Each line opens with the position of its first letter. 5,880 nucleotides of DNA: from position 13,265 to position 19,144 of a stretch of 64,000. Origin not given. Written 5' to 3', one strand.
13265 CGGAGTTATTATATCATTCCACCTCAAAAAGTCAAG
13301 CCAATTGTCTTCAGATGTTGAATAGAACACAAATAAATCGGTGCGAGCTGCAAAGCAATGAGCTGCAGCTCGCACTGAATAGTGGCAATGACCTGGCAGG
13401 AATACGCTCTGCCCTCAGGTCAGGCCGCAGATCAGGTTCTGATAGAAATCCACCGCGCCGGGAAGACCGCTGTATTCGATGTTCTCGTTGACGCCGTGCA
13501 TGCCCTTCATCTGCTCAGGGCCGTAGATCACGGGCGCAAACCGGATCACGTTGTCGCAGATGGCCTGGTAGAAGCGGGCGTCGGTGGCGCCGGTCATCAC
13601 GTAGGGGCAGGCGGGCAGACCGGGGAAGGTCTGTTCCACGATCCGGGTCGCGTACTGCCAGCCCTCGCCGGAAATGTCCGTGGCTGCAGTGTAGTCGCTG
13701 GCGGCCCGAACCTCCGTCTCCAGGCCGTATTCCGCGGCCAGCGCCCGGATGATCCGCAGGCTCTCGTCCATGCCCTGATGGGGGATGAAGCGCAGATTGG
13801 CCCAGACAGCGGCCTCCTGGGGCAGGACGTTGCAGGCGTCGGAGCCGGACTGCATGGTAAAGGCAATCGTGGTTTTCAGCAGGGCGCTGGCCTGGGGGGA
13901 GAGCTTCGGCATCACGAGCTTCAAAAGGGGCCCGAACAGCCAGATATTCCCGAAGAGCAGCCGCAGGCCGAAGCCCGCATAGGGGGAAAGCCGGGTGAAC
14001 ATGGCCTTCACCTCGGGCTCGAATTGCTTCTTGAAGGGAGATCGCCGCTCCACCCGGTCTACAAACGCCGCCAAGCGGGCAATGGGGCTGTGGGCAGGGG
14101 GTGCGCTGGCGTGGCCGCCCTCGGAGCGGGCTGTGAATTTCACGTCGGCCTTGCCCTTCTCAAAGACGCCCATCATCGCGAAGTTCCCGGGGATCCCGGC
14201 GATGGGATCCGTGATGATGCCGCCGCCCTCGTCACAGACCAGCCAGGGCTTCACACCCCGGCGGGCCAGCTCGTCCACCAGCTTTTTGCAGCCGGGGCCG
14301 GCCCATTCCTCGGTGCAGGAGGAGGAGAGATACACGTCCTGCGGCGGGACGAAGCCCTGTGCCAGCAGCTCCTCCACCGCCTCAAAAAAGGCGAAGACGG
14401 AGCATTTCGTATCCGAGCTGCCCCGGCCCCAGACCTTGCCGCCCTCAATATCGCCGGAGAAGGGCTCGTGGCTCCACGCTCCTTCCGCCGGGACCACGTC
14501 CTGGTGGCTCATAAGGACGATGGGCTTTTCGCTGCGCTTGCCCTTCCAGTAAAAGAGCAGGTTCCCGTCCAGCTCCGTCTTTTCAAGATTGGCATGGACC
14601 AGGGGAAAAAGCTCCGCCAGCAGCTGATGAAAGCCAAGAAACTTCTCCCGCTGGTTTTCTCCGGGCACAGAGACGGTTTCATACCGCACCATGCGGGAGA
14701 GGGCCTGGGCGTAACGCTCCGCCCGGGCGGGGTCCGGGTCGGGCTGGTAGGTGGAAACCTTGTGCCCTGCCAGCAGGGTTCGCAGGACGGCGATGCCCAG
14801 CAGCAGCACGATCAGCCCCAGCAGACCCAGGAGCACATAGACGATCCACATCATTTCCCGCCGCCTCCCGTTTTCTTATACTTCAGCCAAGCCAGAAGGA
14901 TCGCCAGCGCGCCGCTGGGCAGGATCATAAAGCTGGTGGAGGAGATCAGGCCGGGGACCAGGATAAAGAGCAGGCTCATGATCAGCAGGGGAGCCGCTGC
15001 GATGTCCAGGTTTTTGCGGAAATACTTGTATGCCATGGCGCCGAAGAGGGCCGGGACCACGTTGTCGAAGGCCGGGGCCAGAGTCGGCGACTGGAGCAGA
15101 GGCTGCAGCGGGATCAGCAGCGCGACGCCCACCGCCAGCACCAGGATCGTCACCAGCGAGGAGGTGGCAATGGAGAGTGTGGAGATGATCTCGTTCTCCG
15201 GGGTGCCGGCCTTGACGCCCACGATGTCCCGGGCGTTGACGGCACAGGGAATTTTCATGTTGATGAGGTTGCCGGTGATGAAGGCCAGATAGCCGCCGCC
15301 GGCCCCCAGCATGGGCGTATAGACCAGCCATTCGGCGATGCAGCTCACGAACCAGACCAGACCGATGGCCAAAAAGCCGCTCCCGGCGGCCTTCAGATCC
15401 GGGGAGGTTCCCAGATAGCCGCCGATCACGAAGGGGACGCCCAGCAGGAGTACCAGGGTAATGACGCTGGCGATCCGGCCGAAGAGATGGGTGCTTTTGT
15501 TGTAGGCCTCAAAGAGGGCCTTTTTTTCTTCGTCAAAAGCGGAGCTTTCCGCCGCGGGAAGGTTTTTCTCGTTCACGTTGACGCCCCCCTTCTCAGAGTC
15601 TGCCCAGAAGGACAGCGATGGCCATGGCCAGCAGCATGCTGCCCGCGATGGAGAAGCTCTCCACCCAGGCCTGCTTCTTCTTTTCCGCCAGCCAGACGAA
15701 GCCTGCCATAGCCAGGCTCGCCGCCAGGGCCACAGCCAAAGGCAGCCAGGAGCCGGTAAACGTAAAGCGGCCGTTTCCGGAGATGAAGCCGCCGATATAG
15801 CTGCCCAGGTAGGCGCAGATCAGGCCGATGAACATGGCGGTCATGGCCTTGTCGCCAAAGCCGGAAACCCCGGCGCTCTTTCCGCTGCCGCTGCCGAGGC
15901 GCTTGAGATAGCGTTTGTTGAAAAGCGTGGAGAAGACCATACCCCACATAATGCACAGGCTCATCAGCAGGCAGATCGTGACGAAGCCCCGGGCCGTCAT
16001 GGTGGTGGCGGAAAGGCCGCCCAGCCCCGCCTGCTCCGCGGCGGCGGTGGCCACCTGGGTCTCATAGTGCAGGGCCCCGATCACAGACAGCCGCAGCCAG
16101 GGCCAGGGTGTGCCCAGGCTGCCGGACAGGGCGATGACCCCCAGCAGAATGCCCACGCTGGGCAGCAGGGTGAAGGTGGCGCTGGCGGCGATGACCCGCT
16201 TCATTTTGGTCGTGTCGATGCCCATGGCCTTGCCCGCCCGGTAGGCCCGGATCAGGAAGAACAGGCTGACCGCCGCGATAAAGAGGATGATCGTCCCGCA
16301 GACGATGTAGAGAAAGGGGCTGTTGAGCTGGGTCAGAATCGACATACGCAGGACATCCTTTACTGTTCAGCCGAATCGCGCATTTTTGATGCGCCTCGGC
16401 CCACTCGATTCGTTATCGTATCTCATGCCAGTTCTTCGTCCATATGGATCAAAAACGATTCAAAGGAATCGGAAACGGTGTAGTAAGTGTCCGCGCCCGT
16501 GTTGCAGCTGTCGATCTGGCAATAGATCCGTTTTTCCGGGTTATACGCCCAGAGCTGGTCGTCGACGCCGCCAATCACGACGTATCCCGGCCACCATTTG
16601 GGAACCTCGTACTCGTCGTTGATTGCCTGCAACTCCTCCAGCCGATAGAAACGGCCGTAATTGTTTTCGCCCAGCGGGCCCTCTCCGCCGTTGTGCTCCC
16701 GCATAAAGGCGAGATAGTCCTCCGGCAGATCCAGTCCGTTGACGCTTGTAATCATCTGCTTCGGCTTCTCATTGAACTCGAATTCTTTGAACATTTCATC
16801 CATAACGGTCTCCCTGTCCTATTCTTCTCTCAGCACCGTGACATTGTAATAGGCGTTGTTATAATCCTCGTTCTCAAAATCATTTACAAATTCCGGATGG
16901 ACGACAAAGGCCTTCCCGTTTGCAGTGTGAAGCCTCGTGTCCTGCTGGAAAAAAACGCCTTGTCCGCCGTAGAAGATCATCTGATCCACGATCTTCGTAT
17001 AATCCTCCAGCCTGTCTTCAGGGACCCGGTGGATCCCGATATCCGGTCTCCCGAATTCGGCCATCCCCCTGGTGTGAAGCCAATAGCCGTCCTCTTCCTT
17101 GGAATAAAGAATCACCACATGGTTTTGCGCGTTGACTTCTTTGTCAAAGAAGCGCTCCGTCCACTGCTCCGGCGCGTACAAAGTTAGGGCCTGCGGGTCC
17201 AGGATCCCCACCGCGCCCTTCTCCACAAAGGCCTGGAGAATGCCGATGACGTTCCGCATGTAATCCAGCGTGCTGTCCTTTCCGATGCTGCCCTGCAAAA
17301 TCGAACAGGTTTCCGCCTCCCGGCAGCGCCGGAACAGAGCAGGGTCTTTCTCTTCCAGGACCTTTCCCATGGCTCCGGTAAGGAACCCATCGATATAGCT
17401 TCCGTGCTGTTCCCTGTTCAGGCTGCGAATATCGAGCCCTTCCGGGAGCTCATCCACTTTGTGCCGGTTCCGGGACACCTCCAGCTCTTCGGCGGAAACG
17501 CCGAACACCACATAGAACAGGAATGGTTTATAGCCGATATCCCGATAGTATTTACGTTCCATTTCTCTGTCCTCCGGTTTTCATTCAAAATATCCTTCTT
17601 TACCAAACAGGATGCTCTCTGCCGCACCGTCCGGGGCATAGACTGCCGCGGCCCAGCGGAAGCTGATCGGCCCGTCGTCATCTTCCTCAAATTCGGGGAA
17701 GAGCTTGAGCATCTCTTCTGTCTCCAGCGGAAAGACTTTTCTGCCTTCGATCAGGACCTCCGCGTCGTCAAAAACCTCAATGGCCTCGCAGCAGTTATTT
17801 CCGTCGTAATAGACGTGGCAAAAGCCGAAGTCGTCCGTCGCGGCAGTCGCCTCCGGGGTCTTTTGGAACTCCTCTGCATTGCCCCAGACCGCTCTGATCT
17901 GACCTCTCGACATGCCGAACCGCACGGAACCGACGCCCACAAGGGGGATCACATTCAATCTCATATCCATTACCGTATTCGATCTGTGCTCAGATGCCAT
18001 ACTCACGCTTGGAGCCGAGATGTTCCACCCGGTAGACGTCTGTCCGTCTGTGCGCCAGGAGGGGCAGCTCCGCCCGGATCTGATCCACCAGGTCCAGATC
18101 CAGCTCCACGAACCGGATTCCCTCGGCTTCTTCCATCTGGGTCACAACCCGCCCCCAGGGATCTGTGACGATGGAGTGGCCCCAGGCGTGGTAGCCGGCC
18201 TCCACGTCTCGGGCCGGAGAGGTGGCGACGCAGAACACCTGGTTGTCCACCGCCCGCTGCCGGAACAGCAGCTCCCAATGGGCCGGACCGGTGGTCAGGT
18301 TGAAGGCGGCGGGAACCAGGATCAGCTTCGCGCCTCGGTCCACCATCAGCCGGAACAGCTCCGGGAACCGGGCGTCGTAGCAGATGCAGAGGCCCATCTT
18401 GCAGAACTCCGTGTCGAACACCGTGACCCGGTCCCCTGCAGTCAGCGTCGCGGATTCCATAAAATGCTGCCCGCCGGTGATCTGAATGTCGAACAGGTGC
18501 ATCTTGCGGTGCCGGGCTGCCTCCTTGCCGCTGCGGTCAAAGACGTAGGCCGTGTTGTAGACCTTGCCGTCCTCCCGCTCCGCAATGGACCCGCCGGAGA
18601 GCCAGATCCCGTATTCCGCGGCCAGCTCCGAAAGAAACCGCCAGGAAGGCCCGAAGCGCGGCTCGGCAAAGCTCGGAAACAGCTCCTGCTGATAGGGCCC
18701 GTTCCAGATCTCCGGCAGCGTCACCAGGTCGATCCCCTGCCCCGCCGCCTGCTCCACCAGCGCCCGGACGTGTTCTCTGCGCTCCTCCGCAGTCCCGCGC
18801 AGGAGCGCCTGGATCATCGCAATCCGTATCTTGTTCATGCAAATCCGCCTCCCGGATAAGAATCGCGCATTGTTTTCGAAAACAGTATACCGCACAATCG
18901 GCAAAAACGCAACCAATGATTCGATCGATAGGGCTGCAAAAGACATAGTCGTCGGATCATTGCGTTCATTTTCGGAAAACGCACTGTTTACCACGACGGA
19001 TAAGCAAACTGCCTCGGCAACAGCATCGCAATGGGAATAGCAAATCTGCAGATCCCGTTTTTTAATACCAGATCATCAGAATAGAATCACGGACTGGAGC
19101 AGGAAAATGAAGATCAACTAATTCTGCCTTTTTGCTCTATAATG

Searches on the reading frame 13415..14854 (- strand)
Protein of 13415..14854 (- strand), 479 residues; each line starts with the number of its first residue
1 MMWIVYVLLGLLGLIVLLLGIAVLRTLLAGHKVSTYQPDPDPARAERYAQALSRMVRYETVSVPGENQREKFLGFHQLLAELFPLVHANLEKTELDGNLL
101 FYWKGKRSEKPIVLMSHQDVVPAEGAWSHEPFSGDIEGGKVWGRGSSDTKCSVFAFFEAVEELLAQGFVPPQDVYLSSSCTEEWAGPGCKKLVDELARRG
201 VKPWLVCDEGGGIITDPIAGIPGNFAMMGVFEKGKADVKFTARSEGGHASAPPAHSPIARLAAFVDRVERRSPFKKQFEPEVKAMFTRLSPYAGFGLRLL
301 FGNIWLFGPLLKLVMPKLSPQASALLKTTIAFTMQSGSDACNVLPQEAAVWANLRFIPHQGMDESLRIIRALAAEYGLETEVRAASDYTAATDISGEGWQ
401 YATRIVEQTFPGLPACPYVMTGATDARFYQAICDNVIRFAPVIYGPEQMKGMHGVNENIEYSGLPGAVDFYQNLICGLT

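Call 79: search_protein_families(library=pfam, proteins=[window:13415-14854:-], max_evalue=0.0001)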
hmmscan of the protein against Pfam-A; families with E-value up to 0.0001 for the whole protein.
window:13415-14854:- (479 aa): 2 families
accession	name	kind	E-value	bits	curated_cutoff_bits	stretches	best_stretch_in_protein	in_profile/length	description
PF01546.33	Peptidase_M20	-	9.7e-28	97.9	24.6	1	114-475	2-204/206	Peptidase family M20/M25/M40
PF07687.19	M20_dimer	-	4.1e-09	36.8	21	1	232-379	3-105/107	Peptidase dimerisation domain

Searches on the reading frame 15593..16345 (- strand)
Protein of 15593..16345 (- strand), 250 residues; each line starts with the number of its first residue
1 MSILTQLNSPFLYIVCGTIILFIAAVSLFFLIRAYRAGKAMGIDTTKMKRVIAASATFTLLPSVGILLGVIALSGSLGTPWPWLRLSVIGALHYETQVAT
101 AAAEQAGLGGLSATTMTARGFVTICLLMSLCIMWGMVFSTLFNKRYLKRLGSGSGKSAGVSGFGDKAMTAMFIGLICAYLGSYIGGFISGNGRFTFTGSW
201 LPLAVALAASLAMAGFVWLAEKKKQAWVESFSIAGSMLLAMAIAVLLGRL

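Call 79: search_protein_families(library=pfam, proteins=[window:15593-16345:-], max_evalue=0.0001)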
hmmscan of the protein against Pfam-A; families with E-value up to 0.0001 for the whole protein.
window:15593-16345:- (250 aa): 1 family
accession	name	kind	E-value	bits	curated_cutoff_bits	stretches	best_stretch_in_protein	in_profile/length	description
PF16481.10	DUF5058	-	8.7e-68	228.7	28.2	1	8-241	1-222/222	Domain of unknown function (DUF5058)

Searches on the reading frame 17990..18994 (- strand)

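Call 79: search_protein_families(library=pfam, proteins=[window:17990-18994:-], max_evalue=0.0001)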
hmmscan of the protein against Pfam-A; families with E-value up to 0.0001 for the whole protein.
window:17990-18994:- (334 aa): 1 family
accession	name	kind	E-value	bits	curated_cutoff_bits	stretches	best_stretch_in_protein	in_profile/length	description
PF00795.27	CN_hydrolase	-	9.6e-62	209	23.2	1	57-307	1-255/256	Carbon-nitrogen hydrolase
